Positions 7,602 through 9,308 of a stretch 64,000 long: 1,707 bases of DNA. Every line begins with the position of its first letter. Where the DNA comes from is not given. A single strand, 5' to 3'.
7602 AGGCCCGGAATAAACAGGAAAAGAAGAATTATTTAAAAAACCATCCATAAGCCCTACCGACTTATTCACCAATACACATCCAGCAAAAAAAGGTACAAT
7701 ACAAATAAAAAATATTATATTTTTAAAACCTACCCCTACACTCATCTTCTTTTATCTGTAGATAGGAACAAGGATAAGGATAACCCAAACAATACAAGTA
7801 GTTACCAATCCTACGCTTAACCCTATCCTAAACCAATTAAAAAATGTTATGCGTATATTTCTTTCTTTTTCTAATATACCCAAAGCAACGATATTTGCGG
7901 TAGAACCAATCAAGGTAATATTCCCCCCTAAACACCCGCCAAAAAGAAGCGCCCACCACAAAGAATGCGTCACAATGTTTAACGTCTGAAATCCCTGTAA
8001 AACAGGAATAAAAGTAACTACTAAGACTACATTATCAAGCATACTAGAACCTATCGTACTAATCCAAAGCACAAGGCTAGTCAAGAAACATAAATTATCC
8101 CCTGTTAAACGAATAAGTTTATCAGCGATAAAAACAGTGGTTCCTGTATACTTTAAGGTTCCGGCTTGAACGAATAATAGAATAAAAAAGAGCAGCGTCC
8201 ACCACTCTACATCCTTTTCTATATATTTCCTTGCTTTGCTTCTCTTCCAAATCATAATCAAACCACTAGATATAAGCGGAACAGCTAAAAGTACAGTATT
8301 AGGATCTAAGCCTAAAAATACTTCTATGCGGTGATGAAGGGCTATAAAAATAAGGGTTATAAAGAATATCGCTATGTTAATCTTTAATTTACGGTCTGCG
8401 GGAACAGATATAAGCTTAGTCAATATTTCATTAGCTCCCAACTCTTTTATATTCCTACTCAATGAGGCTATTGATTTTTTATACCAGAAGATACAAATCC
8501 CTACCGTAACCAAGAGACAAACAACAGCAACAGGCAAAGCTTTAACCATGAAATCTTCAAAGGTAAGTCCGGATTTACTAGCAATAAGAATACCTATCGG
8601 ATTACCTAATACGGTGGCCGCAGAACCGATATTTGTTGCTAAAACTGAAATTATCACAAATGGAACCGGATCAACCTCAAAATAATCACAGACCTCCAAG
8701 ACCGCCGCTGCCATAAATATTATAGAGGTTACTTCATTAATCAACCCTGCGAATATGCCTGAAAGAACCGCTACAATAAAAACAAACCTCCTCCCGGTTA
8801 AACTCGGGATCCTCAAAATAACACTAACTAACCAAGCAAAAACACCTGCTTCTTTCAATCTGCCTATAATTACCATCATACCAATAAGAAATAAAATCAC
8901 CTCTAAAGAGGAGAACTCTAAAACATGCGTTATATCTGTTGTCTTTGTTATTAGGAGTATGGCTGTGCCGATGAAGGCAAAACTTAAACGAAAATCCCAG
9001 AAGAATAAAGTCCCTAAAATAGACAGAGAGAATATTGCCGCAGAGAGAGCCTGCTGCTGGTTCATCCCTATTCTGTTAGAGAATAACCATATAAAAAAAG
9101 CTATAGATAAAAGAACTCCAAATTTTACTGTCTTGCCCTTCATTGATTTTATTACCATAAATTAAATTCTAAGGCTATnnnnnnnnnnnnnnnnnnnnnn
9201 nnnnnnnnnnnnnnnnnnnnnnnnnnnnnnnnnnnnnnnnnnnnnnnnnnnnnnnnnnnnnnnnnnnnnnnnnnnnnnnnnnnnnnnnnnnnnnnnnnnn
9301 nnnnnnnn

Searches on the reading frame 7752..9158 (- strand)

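Call 4: search_protein_families(library=pfam, proteins=[window:7752-9158:-], max_evalue=0.01)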
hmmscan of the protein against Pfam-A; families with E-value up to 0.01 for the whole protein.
window:7752-9158:- (468 aa): 3 families
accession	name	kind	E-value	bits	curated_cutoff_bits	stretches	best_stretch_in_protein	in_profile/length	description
PF03600.22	CitMHS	-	3.1e-47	161.8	31.9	1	61-407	15-336/336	Citrate transporter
PF02040.21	ArsB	-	5.2e-08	33.1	22.2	1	60-461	24-419/423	Arsenical pump membrane protein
PF00939.25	Na_sulph_symp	-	0.0029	17.1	27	0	16-226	275-466/472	Sodium:sulfate symporter transmembrane region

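Call 5: search_protein_families(library=ncbifam, proteins=[window:7752-9158:-], max_evalue=0.01)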
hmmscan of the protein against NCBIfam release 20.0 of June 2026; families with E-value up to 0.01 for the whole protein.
window:7752-9158:- (468 aa): 7 families
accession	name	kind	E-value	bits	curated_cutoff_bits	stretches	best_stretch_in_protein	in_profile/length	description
NF040989.1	MamN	equivalog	1.2e-24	86.9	500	1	45-430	11-389/437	magnetosome biogenesis transporter MamN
TIGR00785.1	dass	subfamily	4.2e-16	58.7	198.6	2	397-463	152-218/444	DASS family sodium-coupled anion symporter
TIGR00935.1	2a45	subfamily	8.1e-15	54.9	415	1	61-463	27-422/426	arsenite/antimonite efflux transporter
NF011980.0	PRK15445.1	subfamily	9.7e-15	54.5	457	1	61-461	29-422/430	arsenical efflux pump membrane protein ArsB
NF033877.0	arsB_Sta_pI258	exception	6.8e-13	48.6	760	1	61-461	29-419/429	arsenite efflux transporter membrane subunit ArsB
NF007093.0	PRK09547.1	equivalog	9.8e-05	21.6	640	1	172-237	210-275/517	sodium/proton antiporter NhaB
TIGR02203.1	MsbA_lipidA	equivalog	0.0092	14.5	602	0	168-257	17-106/572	lipid A export permease/ATP-binding protein MsbA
